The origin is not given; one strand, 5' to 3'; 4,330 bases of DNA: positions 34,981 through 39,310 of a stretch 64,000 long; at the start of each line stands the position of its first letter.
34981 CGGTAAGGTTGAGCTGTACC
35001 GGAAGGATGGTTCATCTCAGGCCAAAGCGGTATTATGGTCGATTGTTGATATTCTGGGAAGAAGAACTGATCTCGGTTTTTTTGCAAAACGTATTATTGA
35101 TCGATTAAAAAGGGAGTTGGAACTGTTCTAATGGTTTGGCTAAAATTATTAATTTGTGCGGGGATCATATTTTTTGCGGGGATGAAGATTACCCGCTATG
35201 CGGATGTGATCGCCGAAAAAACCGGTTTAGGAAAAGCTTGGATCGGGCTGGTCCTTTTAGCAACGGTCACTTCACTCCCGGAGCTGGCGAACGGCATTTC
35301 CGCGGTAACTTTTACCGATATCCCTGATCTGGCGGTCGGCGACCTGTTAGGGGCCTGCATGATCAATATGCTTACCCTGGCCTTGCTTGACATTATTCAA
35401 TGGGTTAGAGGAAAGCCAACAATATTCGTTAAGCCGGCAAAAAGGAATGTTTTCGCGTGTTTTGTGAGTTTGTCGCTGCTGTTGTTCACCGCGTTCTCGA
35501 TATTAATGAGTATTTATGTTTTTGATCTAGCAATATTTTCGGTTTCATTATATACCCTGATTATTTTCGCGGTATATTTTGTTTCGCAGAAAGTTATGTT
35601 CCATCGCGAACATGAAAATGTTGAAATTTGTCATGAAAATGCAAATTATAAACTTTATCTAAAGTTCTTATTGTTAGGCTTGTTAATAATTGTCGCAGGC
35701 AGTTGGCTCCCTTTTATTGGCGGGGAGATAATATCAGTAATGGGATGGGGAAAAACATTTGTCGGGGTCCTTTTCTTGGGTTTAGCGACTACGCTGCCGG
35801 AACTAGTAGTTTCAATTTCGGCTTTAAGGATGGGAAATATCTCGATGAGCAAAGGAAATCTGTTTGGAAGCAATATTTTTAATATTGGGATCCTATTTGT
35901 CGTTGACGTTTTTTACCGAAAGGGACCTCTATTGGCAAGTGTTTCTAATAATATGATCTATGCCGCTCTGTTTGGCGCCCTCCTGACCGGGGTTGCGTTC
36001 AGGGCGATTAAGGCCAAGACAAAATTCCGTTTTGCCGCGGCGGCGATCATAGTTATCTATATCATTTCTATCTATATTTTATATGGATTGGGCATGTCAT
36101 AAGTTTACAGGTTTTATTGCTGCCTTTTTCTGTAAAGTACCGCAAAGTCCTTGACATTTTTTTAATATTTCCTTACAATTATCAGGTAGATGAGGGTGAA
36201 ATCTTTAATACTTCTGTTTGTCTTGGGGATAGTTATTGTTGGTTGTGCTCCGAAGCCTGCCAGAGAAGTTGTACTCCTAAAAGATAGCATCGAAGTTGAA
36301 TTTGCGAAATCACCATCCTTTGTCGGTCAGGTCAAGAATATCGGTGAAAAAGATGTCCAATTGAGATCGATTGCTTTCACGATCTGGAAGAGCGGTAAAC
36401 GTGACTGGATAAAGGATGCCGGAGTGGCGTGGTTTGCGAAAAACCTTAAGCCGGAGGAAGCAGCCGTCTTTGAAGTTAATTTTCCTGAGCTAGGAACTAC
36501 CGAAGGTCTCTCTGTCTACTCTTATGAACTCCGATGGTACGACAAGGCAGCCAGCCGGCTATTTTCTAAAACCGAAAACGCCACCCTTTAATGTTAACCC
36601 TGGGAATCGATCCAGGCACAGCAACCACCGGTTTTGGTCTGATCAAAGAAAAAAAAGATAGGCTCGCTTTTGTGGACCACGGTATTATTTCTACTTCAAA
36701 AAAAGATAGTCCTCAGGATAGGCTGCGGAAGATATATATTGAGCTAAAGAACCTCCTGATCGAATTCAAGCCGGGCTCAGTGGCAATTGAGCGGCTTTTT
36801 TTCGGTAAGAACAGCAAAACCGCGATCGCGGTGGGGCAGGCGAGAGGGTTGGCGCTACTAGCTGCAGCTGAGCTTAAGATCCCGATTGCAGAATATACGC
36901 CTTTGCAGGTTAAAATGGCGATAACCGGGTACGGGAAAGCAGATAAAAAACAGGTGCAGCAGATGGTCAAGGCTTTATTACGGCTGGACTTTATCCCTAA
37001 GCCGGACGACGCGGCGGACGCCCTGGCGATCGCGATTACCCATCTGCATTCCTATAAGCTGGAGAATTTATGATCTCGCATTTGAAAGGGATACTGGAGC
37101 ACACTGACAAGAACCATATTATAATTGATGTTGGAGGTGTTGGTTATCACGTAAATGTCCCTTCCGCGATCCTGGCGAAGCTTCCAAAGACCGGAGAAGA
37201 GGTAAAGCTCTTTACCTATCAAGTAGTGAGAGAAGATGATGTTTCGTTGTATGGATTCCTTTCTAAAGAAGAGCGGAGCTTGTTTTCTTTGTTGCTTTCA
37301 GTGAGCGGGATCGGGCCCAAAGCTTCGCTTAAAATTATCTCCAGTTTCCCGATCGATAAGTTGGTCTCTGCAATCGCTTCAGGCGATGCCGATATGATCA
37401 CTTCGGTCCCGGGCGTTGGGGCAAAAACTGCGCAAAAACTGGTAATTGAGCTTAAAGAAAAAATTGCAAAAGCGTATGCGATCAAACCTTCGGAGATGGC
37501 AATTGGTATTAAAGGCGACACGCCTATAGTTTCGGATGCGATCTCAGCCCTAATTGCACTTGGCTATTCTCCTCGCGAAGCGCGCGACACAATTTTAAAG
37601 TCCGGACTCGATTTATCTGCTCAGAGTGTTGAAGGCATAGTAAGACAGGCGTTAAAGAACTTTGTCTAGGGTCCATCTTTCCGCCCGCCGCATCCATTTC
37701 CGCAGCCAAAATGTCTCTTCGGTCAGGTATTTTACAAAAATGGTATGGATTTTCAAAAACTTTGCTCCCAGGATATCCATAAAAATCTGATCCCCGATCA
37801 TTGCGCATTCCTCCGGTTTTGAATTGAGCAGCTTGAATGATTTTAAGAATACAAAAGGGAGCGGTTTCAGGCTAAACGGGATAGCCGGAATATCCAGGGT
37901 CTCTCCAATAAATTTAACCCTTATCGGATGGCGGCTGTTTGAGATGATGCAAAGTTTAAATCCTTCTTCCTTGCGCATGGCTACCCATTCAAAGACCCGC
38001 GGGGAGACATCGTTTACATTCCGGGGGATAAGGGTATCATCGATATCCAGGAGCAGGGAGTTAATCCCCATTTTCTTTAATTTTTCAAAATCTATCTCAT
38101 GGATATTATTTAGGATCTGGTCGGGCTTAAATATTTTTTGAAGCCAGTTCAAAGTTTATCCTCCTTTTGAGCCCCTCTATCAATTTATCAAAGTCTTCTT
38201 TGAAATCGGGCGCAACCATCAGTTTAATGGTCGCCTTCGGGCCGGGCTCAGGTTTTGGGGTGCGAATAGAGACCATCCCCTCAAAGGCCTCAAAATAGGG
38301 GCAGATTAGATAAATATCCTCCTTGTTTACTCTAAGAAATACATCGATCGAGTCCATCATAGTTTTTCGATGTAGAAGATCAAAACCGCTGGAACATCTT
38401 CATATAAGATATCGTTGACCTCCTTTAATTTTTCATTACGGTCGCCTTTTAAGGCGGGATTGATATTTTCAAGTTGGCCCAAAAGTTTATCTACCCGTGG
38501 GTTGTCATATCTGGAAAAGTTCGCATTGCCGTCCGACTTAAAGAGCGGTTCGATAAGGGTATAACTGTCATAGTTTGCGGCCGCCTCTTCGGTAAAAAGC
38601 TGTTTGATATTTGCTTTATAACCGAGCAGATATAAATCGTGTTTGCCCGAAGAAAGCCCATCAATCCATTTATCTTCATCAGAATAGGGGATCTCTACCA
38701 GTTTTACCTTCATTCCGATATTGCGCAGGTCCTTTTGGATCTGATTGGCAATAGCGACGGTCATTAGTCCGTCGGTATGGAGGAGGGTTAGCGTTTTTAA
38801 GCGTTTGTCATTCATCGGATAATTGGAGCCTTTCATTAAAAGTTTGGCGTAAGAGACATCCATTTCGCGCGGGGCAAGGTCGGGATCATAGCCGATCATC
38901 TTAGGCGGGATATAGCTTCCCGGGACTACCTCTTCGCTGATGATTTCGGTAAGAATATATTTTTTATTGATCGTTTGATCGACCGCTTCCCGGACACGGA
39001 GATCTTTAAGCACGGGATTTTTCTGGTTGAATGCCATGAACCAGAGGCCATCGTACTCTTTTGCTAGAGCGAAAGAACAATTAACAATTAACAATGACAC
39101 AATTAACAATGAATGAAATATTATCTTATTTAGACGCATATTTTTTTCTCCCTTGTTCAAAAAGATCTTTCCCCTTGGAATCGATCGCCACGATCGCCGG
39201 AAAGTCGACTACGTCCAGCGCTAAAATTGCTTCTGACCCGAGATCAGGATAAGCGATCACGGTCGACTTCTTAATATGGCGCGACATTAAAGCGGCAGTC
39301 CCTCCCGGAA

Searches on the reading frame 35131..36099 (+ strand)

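Call 62: search_protein_families(library=pfam, proteins=[window:35131-36099:+], max_evalue=0.00001)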
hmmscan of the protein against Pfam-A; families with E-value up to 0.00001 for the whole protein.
window:35131-36099:+ (323 aa): 1 family
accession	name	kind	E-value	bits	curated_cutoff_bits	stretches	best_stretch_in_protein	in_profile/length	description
PF01699.29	Na_Ca_ex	-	2.8e-30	105.7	24.9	2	177-318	4-150/151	Sodium/calcium exchanger protein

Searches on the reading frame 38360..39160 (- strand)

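Call 61: search_protein_families(library=pfam, proteins=[window:38360-39160:-], max_evalue=0.00001)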
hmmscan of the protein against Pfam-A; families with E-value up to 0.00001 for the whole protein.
window:38360-39160:- (267 aa): 1 family
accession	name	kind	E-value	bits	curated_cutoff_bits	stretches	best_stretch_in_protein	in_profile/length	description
PF00496.27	SBP_bac_5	-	1.8e-21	77.1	32.4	1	36-184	198-349/368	Bacterial extracellular solute-binding proteins, family 5 Middle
